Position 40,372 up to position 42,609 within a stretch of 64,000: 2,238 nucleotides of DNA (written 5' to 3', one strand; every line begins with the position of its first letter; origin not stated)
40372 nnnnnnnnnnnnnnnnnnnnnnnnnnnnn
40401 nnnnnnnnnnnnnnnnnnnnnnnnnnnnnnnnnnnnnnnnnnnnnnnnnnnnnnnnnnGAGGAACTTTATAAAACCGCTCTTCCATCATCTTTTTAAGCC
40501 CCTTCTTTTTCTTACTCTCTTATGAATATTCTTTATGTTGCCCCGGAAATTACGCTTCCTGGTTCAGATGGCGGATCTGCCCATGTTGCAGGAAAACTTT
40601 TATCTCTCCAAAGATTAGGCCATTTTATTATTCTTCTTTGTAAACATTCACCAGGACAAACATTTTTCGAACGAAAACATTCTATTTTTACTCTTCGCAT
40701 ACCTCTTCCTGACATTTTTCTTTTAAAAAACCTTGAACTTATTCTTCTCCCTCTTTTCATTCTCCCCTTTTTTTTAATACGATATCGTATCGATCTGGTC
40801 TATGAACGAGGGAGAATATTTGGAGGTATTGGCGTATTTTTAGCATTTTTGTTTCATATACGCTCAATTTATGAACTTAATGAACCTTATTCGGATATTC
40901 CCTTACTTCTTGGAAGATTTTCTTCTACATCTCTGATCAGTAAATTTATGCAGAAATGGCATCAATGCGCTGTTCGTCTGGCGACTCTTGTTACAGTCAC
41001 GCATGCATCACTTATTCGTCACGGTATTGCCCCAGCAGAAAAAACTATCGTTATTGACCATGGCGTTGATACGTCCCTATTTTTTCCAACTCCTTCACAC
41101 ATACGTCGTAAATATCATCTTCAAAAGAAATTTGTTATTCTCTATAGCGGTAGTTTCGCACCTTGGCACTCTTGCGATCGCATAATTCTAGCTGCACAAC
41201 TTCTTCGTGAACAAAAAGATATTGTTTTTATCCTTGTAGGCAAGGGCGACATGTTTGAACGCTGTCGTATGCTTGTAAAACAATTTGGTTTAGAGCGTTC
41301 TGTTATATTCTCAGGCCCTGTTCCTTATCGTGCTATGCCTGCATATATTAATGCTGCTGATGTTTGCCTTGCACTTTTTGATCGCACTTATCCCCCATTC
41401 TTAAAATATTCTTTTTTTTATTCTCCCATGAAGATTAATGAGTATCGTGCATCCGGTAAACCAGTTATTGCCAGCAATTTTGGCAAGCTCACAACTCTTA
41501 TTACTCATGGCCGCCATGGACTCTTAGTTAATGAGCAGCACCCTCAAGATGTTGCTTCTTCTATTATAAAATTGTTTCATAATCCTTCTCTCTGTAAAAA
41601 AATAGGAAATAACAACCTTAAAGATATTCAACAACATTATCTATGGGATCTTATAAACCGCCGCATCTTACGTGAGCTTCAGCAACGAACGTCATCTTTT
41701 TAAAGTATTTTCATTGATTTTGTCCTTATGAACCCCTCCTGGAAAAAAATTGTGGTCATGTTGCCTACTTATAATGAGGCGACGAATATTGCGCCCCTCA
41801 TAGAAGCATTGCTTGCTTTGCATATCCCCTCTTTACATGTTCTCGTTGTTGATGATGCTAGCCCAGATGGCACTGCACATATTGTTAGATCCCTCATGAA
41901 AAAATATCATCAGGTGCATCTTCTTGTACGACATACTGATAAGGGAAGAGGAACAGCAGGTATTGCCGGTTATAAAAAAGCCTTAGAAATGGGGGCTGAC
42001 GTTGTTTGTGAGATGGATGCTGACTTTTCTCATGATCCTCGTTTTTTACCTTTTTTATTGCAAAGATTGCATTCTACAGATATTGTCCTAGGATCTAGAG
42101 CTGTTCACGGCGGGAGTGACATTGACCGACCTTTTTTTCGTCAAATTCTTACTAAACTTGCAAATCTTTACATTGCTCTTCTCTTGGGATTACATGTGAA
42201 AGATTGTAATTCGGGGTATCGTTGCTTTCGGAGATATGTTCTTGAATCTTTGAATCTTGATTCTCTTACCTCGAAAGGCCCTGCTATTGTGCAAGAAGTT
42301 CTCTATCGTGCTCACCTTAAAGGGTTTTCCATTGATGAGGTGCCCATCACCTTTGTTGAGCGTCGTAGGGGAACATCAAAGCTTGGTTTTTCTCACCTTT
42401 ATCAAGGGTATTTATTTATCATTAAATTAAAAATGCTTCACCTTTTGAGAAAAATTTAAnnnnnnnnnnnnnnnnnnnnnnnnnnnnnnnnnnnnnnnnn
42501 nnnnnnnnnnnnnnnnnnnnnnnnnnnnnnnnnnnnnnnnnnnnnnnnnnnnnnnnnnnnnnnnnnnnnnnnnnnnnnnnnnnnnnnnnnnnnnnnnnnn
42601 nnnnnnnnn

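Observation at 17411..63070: ~46-kb protein-glycosylation island: AglB, GlcNAc-1-P transferase, ~20 glycosyltransferases, two flippases, three Dol-P-sugar synthases paired with GT-C enzymes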

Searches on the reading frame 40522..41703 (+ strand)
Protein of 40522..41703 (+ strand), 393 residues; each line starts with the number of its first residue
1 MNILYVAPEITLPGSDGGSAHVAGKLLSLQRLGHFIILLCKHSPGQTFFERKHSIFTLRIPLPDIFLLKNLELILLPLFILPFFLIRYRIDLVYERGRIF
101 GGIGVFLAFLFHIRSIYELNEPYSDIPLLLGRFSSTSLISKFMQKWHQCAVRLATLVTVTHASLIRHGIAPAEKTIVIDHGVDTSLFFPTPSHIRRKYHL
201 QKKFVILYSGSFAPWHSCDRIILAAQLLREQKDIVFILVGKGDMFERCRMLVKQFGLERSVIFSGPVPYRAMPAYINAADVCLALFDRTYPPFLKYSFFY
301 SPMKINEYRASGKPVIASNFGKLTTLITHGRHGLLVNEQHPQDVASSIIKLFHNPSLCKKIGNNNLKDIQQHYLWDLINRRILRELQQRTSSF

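Call 4: search_protein_families(library=pfam, proteins=[window:40522-41703:+], max_evalue=0.001)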
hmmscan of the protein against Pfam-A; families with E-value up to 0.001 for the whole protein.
window:40522-41703:+ (393 aa): 4 families
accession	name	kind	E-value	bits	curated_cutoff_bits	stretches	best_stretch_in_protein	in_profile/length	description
PF00534.26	Glycos_transf_1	-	4.7e-24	85.3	26.4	1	195-366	6-170/172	Glycosyl transferases group 1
PF13692.12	Glyco_trans_1_4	-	4.8e-21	75.9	27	1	204-354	2-142/142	Glycosyl transferases group 1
PF13439.12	Glyco_transf_4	-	8.5e-08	32.8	28.5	1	17-185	3-169/170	Glycosyltransferase Family 4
PF13524.12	Glyco_trans_1_2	-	7.2e-06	26.5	25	1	226-377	8-137/144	Glycosyl transferase-like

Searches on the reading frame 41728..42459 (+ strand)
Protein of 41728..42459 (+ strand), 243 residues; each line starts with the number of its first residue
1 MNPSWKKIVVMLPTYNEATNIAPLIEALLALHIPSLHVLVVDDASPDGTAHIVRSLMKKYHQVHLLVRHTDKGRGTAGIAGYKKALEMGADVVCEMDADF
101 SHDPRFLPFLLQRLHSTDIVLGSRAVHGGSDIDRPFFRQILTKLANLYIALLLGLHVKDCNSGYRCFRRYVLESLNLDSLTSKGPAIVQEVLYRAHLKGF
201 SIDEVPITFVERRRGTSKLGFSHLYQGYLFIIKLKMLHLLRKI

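Call 4: search_protein_families(library=pfam, proteins=[window:41728-42459:+], max_evalue=0.001)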
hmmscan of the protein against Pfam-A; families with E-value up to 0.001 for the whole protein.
window:41728-42459:+ (243 aa): 2 families
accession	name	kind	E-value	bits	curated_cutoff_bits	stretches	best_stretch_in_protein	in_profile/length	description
PF00535.33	Glycos_transf_2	-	3.8e-25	89.2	23.3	1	10-174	2-166/168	Glycosyl transferase family 2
PF13641.12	Glyco_tranf_2_3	-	7.5e-09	36.4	27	1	8-130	3-129/230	Glycosyltransferase like family 2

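Call 17: search_protein_families(library=ncbifam, proteins=[window:41728-42459:+], max_evalue=0.00001)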
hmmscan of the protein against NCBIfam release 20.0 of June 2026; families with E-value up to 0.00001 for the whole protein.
window:41728-42459:+ (243 aa): 14 families
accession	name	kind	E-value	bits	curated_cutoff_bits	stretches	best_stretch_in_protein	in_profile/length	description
TIGR04182.1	glyco_TIGR04182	equivalog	1.2e-17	64.3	325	1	8-218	2-200/293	S-layer glycoprotein N-glycosyltransferase AglJ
NF058614.1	PPMAGASynPpgS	equivalog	6.8e-15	55.1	370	1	9-210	3-197/226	polyprenyl-phospho-N-acetylgalactosaminyl synthase PpgS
NF041391.1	DPhHxTase_Halo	equivalog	5.8e-14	51.6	375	1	14-219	3-192/213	dolichyl-phosphate hexose transferase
TIGR03937.1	PgaC_IcaA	equivalog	6.8e-14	51.6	422.3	1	4-118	43-154/407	poly-beta-1,6-N-acetyl-D-glucosamine synthase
NF047588.1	GlcsyltransPgfSStrep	equivalog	7e-14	51.7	500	1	7-175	2-167/308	glycosyltransferase PgfS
TIGR03469.1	HpnB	hypoth_equivalog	1.1e-12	47.7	379.25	1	3-126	41-172/386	hopene-associated glycosyltransferase HpnB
NF007986.1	PRK10714.1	equivalog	3e-12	46.2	529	1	5-225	5-216/316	undecaprenyl-phosphate 4-deoxy-4-formamido-L-arabinose transferase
NF053846.1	glyco_with_XrtP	equivalog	9.4e-10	37.7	520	1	10-106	45-150/440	XrtP-associated glycosyltransferase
TIGR03965.1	mycofact_glyco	equivalog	2.8e-09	36.4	280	1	2-126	70-191/467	mycofactocin biosynthesis glycosyltransferase MftF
TIGR04283.1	glyco_like_mftF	equivalog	1.7e-08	34.3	182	1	10-85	3-71/221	TIGR04283 family arsenosugar biosynthesis glycosyltransferase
NF007482.0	PRK10073.1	equivalog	5.7e-08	32.1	423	1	3-111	3-107/334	glycosyltransferase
NF041875.1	EPS_EpsD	equivalog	8.6e-08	31.9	370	1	10-138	3-129/325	exopolysaccharide biosynthesis glycosyltransferase EpsD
NF045692.1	OglycostaseCruG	equivalog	4.6e-07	29.1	600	1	7-116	42-154/386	2'-O-glycosyltransferase CruG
NF038302.1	EPS_HpsE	equivalog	1.8e-06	27.2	300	1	8-97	3-94/307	hormogonium polysaccharide biosynthesis glycosyltransferase HpsE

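Call 25: search_solved_structures(query=A1, max_evalue=0.00001)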
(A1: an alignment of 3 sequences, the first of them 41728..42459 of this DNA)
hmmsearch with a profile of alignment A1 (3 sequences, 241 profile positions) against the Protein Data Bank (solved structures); distinct sequences matched with E-value up to 0.00001: 21.
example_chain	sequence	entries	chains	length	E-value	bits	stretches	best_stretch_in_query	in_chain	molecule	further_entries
5mlz_A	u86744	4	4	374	5e-30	108.1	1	6-232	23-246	Dolichol monophosphate mannose synthase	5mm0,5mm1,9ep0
9bhc_C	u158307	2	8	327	3.7e-17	65.9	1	4-224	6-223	Undecaprenyl-phosphate 4-deoxy-4-formamido-L-arabinose transferase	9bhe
8vxh_A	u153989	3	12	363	5e-17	65.5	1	4-224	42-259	Undecaprenyl-phosphate 4-deoxy-4-formamido-L-arabinose transferase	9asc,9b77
9hwj_A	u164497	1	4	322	9.3e-17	64.6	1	5-226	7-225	Undecaprenyl-phosphate 4-deoxy-4-formamido-L-arabinose transferase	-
2z87_A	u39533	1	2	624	9.6e-17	64.6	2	8-125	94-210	Chondroitin synthase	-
2z86_A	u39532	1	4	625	9.6e-17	64.6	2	8-125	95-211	Chondroitin synthase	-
5eke_A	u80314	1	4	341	6.8e-14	55.2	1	8-176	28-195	Uncharacterized glycosyltransferase sll0501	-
5ekp_C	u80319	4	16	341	6.9e-14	55.2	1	8-176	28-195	Uncharacterized glycosyltransferase sll0501 | Glycosyltransferase sll0501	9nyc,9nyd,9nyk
9nye_A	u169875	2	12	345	7.1e-14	55.2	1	8-176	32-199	Glycosyltransferase sll0501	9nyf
6yv7_B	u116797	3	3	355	5e-10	42.6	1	7-101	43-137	Glycosyl transferase, family 2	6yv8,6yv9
6yv7_A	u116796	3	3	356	5.1e-10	42.5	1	7-101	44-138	Glycosyl transferase, family 2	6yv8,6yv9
5tze_C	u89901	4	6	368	9.5e-10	41.7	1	7-147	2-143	Glycosyl transferase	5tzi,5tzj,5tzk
5tz8_A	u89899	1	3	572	1.9e-09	40.7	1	7-145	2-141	Glycosyl transferase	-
3bcv_A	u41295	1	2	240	1.6e-08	37.7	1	6-114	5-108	Putative glycosyltransferase protein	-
5hea_A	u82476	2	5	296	1.6e-07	34.4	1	7-118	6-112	Putative glycosyltransferase (GalT1)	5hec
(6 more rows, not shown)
